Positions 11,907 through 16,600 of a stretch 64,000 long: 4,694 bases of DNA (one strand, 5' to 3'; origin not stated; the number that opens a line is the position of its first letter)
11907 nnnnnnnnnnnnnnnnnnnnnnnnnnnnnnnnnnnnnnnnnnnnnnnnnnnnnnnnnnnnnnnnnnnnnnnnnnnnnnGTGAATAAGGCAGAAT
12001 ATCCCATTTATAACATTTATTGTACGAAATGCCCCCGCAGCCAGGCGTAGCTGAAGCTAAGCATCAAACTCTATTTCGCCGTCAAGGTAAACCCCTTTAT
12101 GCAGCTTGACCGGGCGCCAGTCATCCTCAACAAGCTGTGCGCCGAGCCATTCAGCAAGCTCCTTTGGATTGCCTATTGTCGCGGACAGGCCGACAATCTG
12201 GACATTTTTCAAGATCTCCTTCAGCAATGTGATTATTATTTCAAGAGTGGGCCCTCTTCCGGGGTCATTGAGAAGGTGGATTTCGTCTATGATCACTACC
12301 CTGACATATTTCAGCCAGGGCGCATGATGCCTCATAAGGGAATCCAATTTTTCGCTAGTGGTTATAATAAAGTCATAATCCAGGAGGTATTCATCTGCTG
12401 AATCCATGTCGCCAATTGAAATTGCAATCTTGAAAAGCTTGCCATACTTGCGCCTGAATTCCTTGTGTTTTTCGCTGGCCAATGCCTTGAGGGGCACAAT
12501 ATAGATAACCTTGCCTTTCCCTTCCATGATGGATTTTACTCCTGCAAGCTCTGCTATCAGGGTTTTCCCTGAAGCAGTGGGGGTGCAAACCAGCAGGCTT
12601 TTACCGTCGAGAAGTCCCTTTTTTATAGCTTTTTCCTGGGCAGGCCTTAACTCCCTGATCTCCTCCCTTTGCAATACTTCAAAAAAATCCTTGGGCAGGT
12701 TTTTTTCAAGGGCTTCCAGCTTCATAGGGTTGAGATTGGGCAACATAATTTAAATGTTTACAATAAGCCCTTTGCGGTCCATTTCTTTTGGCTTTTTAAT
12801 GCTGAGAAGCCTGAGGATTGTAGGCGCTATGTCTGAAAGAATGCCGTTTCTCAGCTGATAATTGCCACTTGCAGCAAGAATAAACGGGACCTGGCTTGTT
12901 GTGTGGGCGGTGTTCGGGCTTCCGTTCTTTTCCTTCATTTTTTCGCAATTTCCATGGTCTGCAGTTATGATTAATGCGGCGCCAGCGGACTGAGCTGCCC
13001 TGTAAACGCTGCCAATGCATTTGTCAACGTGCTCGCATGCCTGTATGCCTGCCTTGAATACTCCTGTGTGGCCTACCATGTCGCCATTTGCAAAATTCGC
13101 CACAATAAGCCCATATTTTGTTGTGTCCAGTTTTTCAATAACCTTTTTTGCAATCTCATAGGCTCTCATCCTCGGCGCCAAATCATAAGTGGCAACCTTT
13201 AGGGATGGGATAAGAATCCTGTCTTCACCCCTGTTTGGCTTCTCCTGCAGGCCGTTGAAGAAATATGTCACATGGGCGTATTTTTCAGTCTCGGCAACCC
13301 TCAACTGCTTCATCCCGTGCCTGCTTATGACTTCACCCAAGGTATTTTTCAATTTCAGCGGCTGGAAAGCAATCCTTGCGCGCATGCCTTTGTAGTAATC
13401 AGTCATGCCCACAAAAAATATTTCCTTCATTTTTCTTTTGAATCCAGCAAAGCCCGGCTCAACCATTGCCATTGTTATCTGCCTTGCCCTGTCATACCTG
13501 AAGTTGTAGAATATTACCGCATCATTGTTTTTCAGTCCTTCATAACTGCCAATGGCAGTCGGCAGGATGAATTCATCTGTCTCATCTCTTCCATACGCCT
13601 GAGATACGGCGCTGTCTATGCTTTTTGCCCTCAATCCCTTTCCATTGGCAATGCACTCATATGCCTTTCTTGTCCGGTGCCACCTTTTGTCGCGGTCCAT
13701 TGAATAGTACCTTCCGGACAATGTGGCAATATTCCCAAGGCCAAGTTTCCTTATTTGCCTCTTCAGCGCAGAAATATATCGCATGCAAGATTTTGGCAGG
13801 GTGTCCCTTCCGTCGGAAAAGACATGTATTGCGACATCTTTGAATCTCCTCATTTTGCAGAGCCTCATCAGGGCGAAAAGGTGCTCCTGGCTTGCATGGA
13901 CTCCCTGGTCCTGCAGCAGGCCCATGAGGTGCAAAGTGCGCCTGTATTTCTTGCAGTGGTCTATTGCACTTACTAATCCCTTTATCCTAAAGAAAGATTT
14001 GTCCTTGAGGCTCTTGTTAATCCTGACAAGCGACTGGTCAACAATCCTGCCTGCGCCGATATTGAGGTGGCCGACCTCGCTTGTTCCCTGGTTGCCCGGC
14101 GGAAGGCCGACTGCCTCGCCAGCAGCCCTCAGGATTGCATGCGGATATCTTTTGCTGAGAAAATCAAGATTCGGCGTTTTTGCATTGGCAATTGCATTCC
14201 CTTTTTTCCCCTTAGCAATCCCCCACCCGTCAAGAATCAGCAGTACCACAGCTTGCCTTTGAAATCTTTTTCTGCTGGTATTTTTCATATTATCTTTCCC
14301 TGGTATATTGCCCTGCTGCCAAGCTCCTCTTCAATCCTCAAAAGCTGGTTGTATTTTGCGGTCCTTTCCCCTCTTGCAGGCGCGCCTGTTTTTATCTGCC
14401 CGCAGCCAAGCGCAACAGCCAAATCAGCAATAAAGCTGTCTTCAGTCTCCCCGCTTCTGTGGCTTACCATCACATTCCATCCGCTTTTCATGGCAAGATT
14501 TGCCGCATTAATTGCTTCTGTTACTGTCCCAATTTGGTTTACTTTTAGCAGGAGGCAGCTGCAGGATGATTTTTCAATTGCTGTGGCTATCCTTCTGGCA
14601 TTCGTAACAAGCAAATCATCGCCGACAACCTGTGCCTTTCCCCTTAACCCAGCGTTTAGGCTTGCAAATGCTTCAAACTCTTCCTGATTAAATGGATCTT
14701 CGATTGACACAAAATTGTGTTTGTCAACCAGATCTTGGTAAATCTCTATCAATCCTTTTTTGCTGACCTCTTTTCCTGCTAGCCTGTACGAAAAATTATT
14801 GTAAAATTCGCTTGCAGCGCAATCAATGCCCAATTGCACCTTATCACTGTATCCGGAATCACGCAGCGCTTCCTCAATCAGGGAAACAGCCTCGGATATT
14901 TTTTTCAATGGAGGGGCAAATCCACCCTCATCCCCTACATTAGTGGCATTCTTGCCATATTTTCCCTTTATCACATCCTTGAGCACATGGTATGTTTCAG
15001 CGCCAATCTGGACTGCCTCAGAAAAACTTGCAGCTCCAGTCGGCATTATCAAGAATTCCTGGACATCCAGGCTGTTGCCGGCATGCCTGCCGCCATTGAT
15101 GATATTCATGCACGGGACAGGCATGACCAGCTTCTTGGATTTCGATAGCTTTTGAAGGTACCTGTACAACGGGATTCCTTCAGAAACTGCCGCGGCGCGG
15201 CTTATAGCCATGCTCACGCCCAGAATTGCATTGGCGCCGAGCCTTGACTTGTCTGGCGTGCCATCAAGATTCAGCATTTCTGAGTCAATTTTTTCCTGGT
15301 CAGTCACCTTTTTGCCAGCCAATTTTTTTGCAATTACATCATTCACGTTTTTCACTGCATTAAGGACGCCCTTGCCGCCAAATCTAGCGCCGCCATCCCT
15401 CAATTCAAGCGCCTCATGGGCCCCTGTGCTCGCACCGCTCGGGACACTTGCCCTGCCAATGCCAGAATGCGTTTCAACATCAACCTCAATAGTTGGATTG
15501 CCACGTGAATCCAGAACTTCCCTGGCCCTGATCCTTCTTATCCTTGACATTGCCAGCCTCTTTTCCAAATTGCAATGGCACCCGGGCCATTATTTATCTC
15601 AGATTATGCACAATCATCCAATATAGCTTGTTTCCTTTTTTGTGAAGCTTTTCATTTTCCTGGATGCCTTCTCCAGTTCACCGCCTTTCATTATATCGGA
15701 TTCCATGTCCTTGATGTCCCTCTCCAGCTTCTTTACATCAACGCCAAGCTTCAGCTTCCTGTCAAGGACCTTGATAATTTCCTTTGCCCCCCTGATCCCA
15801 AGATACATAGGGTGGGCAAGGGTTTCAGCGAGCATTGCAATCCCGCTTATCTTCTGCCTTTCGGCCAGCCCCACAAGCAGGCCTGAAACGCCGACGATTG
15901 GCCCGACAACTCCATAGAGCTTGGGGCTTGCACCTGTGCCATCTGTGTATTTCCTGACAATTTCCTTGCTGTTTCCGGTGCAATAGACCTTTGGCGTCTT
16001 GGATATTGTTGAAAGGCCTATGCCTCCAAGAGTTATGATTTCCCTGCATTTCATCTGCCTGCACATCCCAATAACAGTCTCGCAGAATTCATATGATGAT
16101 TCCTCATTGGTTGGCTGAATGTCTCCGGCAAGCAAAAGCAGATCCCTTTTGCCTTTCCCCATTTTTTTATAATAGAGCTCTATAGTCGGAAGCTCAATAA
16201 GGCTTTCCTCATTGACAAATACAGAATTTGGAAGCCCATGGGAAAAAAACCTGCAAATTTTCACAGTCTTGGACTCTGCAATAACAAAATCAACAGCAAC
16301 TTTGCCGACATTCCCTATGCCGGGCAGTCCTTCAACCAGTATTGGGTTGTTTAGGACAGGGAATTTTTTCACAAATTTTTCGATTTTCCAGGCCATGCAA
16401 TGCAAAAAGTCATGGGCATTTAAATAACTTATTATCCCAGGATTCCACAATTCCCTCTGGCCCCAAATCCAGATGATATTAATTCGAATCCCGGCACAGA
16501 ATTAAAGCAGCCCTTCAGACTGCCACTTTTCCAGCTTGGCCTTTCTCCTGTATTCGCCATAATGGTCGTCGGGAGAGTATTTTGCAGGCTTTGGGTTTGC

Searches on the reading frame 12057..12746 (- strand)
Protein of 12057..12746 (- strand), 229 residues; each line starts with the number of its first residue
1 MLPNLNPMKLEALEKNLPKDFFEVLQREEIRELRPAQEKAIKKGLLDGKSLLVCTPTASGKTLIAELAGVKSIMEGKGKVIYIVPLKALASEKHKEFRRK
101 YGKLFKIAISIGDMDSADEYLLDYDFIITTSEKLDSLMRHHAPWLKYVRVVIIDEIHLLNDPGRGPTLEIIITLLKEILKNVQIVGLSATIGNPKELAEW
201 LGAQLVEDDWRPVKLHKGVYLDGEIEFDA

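Call 73: search_protein_families(library=pfam, proteins=[window:12057-12746:-], max_evalue=0.00001)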
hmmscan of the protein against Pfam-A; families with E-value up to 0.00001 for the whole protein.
window:12057-12746:- (229 aa): 3 families
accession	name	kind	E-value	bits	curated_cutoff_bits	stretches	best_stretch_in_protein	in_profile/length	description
PF00270.35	DEAD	-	4.5e-33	114.8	26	1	34-196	1-166/167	DEAD/DEAH box helicase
PF04851.21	ResIII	-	1.2e-13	51.8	22.5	1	32-191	3-162/164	Type III restriction enzyme, res subunit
PF22527.2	DEXQc_Suv3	-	1.2e-06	28.6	27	1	52-171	17-117/154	DEXQ-box helicase domain of Suv3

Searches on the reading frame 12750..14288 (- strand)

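Call 23: search_protein_families(library=pfam, proteins=[window:12750-14288:-], max_evalue=0.00001)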
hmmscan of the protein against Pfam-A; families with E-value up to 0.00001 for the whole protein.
window:12750-14288:- (512 aa): 2 families
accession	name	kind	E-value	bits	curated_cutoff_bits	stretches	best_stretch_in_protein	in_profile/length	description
PF01676.23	Metalloenzyme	-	4.7e-77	259.3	24.3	1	13-499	2-252/252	Metalloenzyme superfamily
PF06415.18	iPGM_N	-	5.1e-73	245.6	27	1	90-299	1-216/217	BPG-independent PGAM N-terminus (iPGM_N)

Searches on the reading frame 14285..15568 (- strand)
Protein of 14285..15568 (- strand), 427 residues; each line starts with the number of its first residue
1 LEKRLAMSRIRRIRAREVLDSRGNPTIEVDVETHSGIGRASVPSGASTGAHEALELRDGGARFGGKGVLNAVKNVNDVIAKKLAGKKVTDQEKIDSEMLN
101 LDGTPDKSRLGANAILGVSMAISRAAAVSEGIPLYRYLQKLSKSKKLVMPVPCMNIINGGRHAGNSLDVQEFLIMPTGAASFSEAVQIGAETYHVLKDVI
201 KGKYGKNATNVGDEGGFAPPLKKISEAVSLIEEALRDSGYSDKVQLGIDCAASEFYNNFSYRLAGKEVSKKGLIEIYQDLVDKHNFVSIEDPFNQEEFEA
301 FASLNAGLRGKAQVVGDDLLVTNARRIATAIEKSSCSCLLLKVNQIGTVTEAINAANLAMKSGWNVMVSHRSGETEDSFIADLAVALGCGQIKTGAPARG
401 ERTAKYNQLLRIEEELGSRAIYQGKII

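Call 23: search_protein_families(library=pfam, proteins=[window:14285-15568:-], max_evalue=0.00001)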
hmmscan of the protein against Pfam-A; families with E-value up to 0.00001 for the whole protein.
window:14285-15568:- (427 aa): 3 families
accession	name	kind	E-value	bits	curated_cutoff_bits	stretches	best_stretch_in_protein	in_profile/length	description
PF00113.28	Enolase_C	-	1.1e-123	412.7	21.5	1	147-425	2-290/296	Enolase, C-terminal TIM barrel domain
PF03952.21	Enolase_N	-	8.8e-57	191.4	35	1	10-138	1-131/131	Enolase, N-terminal domain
PF13378.12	MR_MLE_C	-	7.2e-08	32.8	29.4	1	268-388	55-170/219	Enolase C-terminal domain-like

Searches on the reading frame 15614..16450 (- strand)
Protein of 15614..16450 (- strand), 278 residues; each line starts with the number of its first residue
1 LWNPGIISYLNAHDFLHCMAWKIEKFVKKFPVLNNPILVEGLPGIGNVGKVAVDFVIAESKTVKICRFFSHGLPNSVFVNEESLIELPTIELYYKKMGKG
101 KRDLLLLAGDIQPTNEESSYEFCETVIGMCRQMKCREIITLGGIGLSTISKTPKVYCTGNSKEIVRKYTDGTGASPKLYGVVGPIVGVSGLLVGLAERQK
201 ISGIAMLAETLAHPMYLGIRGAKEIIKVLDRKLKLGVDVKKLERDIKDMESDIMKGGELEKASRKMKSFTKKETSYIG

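Call 73: search_protein_families(library=pfam, proteins=[window:15614-16450:-], max_evalue=0.00001)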
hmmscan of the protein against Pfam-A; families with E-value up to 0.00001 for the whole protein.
window:15614-16450:- (278 aa): 1 family
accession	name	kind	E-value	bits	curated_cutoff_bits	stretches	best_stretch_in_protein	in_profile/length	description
PF09754.15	PAC2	-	6.3e-36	124.6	25.8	1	38-253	1-211/215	PAC2 family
